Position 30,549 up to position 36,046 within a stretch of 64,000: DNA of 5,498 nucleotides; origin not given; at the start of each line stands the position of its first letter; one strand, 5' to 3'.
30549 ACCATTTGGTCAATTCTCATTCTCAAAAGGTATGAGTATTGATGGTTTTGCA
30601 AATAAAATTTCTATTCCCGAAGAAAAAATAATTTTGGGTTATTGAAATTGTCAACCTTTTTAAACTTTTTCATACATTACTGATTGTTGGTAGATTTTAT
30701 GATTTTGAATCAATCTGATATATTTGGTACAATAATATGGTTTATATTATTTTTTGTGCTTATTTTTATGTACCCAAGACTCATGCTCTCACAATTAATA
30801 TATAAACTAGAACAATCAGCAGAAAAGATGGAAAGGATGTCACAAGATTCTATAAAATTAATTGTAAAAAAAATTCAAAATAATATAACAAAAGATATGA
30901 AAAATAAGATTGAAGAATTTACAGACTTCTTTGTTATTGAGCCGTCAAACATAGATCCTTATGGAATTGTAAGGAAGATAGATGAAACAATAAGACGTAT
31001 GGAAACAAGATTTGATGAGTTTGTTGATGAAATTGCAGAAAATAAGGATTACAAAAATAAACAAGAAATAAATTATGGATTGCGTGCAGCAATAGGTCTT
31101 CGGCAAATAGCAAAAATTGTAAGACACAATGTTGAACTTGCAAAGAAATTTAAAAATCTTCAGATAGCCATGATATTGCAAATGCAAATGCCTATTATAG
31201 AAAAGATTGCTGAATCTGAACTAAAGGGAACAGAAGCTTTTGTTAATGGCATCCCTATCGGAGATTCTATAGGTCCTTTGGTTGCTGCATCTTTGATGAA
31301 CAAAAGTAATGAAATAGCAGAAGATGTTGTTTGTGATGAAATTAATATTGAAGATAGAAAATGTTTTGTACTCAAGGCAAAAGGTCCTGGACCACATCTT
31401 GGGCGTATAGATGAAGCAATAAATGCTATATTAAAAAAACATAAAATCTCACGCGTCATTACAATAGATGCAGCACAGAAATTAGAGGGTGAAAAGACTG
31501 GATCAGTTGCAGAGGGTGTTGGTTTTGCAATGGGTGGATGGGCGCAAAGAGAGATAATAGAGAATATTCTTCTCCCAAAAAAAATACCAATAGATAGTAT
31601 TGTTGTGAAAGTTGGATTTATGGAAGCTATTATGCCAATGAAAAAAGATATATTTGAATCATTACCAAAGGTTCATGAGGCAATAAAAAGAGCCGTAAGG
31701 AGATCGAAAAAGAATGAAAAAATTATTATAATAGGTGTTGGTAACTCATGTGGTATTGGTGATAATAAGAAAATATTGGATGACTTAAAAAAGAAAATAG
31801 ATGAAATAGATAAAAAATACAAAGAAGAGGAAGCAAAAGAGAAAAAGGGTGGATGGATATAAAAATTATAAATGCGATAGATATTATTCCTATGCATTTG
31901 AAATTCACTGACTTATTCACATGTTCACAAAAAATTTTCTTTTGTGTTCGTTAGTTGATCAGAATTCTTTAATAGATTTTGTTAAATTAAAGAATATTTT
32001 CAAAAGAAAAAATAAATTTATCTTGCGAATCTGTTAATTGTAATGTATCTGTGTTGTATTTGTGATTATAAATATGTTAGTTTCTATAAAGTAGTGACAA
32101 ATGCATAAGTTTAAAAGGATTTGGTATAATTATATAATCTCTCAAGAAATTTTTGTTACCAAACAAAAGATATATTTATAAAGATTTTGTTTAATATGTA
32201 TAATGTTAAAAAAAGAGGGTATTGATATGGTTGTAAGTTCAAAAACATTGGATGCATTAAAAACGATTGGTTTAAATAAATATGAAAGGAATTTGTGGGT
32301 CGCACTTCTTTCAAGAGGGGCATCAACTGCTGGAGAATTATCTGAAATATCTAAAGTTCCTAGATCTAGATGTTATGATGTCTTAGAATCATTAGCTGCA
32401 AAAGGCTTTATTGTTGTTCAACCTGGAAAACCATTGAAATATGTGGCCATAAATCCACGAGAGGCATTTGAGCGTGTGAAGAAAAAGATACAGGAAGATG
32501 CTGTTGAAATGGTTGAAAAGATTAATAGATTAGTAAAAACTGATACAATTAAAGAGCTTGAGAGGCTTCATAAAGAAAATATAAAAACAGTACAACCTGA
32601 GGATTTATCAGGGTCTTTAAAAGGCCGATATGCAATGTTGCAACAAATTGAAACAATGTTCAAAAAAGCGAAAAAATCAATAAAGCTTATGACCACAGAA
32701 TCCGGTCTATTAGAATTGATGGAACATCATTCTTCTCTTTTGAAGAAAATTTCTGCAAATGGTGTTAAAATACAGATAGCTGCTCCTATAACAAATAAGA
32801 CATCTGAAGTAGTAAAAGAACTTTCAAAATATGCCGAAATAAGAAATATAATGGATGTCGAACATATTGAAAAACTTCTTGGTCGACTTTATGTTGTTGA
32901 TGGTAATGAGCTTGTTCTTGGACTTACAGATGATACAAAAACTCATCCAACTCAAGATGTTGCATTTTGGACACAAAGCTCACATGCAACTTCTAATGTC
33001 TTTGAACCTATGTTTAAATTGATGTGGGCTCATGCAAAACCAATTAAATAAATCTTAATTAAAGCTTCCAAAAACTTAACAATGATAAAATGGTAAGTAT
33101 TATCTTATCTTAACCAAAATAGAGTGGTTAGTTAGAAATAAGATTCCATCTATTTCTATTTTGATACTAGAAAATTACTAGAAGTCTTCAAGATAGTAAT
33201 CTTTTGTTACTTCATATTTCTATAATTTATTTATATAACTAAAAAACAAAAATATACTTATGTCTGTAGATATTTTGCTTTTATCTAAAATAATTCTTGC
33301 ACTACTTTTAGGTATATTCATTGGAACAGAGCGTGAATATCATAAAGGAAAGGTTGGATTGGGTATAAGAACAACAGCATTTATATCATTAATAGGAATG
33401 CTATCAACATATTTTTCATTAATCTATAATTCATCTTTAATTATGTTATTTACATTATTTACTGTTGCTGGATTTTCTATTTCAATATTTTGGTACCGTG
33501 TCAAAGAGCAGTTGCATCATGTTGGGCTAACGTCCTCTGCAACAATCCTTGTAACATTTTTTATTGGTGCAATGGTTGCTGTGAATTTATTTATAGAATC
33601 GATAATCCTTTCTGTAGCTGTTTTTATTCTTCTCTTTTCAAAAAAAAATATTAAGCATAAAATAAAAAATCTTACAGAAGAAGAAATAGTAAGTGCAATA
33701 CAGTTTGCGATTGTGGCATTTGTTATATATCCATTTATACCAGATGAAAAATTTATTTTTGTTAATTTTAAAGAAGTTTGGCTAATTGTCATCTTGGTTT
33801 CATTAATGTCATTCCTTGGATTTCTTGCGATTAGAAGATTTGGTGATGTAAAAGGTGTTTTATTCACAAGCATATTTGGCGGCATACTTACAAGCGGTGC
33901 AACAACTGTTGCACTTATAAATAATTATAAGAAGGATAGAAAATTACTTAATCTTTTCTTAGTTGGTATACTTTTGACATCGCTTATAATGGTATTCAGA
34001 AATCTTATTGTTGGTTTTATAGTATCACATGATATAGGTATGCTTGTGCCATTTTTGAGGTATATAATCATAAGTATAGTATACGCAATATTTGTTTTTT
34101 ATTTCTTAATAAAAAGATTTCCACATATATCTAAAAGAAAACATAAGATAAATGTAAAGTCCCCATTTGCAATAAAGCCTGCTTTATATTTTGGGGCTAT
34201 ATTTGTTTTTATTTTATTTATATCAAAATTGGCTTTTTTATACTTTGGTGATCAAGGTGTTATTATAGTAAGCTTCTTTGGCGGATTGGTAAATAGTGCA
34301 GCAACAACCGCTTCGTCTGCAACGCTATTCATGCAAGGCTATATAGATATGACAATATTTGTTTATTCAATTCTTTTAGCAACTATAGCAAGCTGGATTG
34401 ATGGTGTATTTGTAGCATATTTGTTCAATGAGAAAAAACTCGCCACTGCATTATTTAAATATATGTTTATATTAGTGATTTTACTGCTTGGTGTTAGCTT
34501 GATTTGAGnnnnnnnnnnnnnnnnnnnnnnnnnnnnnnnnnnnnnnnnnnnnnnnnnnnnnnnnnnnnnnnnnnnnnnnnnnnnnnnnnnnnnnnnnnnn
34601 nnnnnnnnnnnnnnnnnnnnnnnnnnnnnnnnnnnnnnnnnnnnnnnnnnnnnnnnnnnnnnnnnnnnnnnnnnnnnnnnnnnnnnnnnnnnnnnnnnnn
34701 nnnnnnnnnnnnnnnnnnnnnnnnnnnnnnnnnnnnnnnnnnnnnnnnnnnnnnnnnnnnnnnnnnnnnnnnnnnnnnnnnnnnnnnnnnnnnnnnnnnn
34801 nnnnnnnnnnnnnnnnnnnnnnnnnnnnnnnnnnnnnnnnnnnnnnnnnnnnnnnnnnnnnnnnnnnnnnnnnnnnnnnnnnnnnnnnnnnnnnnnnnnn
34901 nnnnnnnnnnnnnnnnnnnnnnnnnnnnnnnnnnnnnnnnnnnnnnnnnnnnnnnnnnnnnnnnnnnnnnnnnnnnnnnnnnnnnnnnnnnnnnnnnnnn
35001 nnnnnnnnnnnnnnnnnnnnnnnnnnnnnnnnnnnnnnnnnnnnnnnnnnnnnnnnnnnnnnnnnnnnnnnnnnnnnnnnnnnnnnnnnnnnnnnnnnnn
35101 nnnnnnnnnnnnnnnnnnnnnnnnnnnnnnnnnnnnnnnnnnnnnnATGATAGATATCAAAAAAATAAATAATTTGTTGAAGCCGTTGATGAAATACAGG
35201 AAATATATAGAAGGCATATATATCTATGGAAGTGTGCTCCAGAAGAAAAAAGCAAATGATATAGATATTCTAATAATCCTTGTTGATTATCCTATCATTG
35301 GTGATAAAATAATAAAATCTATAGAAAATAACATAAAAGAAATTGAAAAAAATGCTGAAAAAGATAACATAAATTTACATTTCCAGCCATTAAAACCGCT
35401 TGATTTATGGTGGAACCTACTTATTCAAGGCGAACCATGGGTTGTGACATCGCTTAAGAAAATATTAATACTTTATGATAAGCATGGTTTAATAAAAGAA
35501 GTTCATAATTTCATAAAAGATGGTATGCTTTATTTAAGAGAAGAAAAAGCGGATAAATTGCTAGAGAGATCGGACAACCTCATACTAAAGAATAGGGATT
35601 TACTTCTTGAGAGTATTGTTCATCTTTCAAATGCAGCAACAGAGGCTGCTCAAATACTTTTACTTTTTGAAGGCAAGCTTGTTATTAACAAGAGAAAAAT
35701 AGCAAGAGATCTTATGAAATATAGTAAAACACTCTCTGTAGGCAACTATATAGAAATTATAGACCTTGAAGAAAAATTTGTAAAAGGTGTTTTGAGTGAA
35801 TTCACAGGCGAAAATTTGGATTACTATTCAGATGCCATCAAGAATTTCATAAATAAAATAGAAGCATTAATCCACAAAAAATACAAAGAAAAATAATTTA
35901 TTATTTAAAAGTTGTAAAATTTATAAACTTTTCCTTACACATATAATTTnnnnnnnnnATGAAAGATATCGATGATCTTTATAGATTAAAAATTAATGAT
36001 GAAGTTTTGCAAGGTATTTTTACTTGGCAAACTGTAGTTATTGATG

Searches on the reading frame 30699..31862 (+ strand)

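Call 56: search_protein_families(library=pfam, proteins=[window:30699-31862:+], max_evalue=0.001)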
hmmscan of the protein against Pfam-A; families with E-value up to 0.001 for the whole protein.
window:30699-31862:+ (387 aa): 2 families
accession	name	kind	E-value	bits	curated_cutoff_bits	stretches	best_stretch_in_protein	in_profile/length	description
PF23542.1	DUF1512_C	-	5.6e-52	176.6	25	1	187-353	1-174/175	Domain of unknown function (DUF1512) C-terminal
PF07431.17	DUF1512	-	5.8e-40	137.3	25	1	11-182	4-176/177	Protein of unknown function (DUF1512) N-terminal domain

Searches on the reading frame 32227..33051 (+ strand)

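Call 56: search_protein_families(library=pfam, proteins=[window:32227-33051:+], max_evalue=0.001)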
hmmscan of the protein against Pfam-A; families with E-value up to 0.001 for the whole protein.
window:32227-33051:+ (274 aa): 1 family
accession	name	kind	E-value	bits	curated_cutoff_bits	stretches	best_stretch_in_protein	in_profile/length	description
PF01978.25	TrmB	-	4.3e-21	75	25.6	1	11-77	1-67/68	Sugar-specific transcriptional regulator TrmB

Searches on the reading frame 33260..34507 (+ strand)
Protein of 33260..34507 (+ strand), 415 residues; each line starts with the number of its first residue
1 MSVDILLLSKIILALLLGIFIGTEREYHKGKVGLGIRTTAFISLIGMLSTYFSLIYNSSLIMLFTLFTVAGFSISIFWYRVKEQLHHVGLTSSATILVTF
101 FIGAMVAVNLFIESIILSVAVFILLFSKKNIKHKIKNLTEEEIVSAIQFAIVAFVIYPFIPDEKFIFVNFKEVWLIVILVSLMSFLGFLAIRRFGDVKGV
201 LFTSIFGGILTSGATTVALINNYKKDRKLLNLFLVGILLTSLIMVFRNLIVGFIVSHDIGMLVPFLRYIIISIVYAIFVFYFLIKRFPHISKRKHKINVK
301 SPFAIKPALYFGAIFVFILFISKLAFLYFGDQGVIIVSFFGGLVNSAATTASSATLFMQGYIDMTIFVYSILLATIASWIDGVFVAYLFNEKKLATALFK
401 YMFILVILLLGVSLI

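Call 56: search_protein_families(library=pfam, proteins=[window:33260-34507:+], max_evalue=0.001)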
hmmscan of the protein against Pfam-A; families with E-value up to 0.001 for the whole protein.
window:33260-34507:+ (415 aa): 2 families
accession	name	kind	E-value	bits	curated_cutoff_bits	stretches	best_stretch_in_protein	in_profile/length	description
PF13194.11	DUF4010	-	1.8e-42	145.8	30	1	178-387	1-207/210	Domain of unknown function (DUF4010)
PF02308.21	MgtC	-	1.3e-17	64.7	31.4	1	11-132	1-119/121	MgtC family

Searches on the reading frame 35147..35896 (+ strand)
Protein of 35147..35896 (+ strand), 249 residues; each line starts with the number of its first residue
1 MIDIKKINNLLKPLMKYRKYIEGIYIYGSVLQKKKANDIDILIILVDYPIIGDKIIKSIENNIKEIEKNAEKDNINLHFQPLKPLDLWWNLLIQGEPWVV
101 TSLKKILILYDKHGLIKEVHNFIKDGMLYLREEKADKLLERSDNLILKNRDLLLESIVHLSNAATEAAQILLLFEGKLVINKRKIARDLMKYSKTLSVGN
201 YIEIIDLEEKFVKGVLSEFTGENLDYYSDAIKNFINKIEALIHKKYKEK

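Call 56: search_protein_families(library=pfam, proteins=[window:35147-35896:+], max_evalue=0.001)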
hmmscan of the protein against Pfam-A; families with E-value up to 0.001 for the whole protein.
window:35147-35896:+ (249 aa): 1 family
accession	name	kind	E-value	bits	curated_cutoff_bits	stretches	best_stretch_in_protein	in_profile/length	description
PF18765.7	Polbeta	-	3.4e-06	27.6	26.9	1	11-78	3-70/93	Polymerase beta, Nucleotidyltransferase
